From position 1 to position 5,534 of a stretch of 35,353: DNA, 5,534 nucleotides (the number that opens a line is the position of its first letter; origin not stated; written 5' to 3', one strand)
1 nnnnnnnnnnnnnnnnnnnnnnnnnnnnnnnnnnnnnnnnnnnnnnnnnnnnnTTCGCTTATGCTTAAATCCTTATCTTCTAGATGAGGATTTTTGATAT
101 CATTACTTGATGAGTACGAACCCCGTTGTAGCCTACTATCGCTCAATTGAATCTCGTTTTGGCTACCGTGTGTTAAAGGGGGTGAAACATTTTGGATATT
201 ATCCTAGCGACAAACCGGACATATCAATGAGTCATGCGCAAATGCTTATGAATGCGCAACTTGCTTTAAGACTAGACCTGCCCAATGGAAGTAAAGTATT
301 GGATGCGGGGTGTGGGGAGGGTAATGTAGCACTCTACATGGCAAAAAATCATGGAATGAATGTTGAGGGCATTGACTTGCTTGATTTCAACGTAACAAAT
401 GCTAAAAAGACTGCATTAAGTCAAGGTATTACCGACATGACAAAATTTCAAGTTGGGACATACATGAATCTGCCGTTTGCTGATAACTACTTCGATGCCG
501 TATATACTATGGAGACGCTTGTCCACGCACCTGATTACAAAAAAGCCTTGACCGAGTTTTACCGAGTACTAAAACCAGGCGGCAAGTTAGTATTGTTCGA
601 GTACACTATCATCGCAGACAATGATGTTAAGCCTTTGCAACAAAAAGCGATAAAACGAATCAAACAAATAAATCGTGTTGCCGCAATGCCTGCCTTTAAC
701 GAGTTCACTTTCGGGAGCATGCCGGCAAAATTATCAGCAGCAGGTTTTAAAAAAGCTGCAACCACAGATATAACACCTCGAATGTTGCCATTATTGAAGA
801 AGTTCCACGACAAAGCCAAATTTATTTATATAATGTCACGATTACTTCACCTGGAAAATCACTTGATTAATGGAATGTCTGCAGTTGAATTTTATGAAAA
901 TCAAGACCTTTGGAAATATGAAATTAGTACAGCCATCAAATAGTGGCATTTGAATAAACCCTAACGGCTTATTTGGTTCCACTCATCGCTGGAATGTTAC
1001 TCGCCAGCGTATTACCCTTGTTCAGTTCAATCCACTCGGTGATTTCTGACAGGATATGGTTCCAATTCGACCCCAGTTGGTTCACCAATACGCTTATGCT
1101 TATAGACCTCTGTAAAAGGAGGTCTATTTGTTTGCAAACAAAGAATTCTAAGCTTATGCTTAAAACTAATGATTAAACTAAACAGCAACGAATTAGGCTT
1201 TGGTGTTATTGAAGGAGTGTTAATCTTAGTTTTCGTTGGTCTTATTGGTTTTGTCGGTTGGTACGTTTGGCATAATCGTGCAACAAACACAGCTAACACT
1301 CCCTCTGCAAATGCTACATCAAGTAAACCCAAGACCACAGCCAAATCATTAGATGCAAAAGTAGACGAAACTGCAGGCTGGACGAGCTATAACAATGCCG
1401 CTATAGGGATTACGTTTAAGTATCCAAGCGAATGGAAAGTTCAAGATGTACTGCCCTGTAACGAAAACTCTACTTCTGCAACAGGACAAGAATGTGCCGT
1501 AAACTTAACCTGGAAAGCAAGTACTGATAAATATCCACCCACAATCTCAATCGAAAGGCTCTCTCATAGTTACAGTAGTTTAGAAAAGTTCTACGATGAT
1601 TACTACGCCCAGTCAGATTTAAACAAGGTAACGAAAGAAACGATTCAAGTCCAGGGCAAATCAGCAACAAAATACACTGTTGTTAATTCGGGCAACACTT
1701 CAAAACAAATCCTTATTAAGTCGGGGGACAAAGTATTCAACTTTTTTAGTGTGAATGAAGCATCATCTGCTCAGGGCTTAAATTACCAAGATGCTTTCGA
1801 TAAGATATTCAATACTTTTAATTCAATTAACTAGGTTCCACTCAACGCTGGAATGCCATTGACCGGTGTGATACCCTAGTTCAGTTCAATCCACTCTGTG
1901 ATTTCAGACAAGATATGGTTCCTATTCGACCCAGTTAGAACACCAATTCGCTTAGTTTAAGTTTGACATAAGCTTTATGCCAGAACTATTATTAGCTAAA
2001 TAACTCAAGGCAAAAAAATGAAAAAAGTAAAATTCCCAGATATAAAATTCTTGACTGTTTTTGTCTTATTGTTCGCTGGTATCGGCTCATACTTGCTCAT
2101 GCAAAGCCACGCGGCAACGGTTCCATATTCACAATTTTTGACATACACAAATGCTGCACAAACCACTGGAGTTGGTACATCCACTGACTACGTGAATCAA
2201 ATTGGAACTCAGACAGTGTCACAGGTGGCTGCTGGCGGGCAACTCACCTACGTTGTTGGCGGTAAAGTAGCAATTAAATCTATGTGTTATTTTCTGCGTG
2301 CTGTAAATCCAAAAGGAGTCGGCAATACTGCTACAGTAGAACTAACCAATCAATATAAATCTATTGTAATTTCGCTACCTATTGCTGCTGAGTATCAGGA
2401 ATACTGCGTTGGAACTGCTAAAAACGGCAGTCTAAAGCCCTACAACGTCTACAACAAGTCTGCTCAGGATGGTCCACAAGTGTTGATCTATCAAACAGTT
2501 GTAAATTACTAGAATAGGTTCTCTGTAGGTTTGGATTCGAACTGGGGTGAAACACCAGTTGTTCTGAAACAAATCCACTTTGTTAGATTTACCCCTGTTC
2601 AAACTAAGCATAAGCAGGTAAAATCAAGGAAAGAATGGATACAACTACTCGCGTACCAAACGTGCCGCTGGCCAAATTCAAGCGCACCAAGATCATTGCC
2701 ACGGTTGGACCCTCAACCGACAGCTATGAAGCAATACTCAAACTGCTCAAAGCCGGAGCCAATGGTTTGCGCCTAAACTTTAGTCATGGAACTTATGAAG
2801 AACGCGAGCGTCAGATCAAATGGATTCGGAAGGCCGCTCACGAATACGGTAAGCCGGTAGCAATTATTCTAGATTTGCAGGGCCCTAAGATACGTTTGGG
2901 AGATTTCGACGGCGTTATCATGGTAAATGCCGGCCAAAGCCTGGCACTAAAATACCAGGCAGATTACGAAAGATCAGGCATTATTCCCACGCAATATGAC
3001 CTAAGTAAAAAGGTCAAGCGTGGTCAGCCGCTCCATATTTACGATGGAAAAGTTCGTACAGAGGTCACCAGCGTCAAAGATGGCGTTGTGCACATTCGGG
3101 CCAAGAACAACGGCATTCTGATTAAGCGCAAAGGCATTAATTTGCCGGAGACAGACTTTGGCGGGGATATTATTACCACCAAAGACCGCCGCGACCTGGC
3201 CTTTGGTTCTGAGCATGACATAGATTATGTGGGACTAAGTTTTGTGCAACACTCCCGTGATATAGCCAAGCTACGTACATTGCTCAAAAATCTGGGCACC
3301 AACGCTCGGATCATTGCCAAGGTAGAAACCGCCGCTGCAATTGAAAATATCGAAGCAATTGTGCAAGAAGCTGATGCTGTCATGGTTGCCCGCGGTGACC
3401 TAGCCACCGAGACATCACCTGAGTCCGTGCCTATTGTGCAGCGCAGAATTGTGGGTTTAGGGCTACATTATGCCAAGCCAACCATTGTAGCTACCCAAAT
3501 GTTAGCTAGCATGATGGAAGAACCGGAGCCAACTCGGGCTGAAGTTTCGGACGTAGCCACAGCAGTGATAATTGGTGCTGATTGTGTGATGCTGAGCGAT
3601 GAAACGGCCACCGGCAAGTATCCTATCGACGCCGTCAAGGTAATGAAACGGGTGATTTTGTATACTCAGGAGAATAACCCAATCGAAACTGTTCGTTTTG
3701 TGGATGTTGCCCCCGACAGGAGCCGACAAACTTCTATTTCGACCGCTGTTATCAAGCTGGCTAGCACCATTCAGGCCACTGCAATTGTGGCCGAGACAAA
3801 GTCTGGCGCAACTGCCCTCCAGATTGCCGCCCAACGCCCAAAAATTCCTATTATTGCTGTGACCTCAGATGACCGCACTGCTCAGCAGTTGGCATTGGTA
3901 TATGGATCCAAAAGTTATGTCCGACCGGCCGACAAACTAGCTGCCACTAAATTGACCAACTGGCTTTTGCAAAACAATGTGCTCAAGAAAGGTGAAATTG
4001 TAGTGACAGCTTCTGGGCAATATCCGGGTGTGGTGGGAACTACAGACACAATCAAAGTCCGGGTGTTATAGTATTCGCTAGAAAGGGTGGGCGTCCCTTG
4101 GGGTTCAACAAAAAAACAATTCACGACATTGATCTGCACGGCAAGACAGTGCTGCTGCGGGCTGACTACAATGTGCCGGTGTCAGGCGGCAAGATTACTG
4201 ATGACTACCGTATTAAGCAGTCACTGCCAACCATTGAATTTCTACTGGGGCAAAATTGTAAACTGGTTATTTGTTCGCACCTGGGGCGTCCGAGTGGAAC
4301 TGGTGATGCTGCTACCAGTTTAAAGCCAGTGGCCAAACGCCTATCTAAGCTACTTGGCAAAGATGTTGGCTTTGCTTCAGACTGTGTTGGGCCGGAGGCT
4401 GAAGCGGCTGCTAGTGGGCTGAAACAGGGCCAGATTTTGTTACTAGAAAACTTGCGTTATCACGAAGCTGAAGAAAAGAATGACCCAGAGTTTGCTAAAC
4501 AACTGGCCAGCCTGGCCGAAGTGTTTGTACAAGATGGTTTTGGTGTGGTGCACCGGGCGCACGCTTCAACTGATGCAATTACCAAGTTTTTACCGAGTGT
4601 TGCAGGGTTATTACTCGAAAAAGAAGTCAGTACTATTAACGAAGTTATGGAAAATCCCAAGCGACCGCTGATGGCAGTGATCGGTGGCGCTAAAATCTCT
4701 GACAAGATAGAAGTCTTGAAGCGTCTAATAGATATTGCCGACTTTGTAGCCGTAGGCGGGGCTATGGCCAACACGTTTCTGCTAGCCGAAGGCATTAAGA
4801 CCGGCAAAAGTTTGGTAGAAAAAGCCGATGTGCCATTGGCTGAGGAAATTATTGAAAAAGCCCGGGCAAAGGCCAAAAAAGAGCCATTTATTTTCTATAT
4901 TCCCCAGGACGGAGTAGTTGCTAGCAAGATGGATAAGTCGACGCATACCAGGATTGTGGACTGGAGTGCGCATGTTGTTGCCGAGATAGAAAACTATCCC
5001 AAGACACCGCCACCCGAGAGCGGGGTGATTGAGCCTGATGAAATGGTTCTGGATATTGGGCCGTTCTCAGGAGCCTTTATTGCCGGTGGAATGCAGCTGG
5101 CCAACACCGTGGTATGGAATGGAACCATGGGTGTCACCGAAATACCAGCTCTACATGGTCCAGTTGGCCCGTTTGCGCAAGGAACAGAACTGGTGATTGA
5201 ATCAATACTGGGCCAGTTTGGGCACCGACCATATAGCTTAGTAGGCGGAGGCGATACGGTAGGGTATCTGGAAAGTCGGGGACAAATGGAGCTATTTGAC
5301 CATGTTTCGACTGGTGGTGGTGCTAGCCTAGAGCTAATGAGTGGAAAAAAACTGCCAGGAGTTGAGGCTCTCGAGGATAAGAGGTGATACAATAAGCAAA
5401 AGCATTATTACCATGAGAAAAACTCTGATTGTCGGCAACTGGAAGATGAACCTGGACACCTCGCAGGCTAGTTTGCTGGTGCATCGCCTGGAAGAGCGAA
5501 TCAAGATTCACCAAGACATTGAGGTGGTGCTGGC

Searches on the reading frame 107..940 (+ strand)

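Call 44: search_protein_families(library=pfam, proteins=[window:107-940:+], max_evalue=0.0001)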
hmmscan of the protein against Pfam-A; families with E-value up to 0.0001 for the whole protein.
window:107-940:+ (278 aa): 10 families
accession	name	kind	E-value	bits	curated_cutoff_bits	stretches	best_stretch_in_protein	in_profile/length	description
PF08241.18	Methyltransf_11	-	4.4e-25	88.6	21.2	1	65-163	1-95/95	Methyltransferase domain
PF13649.12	Methyltransf_25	-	5e-22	78.9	27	1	64-159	1-97/97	Methyltransferase domain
PF13847.12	Methyltransf_31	-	9e-19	68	27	1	61-167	4-113/145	Methyltransferase domain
PF01209.24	Ubie_methyltran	-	3.4e-16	59.8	20.1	1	60-169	47-157/233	ubiE/COQ5 methyltransferase family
PF13489.12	Methyltransf_23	-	6.6e-15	55.7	27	1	55-166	15-119/164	Methyltransferase domain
PF02353.26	CMAS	-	1.2e-12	48.2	27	1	36-174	38-175/273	Mycolic acid cyclopropane synthetase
PF08242.18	Methyltransf_12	-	3.8e-11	44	30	1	65-161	1-98/98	Methyltransferase domain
PF07021.18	MetW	-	4.4e-07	30.2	21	1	58-155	11-102/193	Methionine biosynthesis protein MetW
PF08003.17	Methyltransf_9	-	2.9e-05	23.6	23.8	1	61-175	116-229/315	Protein of unknown function (DUF1698)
PF05175.20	MTS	-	7.6e-05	22.9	23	0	55-132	26-102/170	Methyltransferase small domain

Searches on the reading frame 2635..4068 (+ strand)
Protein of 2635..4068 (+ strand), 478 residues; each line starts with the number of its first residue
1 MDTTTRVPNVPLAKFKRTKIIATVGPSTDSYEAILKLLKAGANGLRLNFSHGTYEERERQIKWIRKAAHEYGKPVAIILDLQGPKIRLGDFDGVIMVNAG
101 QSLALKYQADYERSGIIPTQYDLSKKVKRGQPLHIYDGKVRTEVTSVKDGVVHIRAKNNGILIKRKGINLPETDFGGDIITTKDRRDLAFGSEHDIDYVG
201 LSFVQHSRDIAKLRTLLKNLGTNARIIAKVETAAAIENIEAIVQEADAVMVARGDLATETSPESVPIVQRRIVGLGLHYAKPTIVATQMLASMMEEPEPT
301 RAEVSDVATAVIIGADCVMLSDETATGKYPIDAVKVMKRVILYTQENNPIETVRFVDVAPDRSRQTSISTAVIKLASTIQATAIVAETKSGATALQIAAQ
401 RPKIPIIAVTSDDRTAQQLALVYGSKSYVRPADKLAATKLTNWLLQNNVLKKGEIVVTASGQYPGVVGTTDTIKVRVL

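Call 44: search_protein_families(library=pfam, proteins=[window:2635-4068:+], max_evalue=0.0001)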
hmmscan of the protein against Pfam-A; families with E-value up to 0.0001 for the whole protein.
window:2635-4068:+ (478 aa): 2 families
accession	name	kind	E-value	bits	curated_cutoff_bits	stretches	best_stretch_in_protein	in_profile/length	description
PF00224.27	PK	-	3.6e-99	332.4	30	1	16-334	2-328/328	Pyruvate kinase, barrel domain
PF02887.21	PK_C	-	2.3e-23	82.9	28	1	367-475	2-113/114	Pyruvate kinase, alpha/beta domain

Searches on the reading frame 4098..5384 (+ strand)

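Call 44: search_protein_families(library=pfam, proteins=[window:4098-5384:+], max_evalue=0.0001)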
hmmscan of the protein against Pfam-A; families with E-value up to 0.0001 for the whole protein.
window:4098-5384:+ (429 aa): 1 family
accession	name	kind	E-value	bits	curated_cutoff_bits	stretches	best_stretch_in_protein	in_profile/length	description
PF00162.24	PGK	-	5.9e-129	430.8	27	1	8-417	1-379/379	Phosphoglycerate kinase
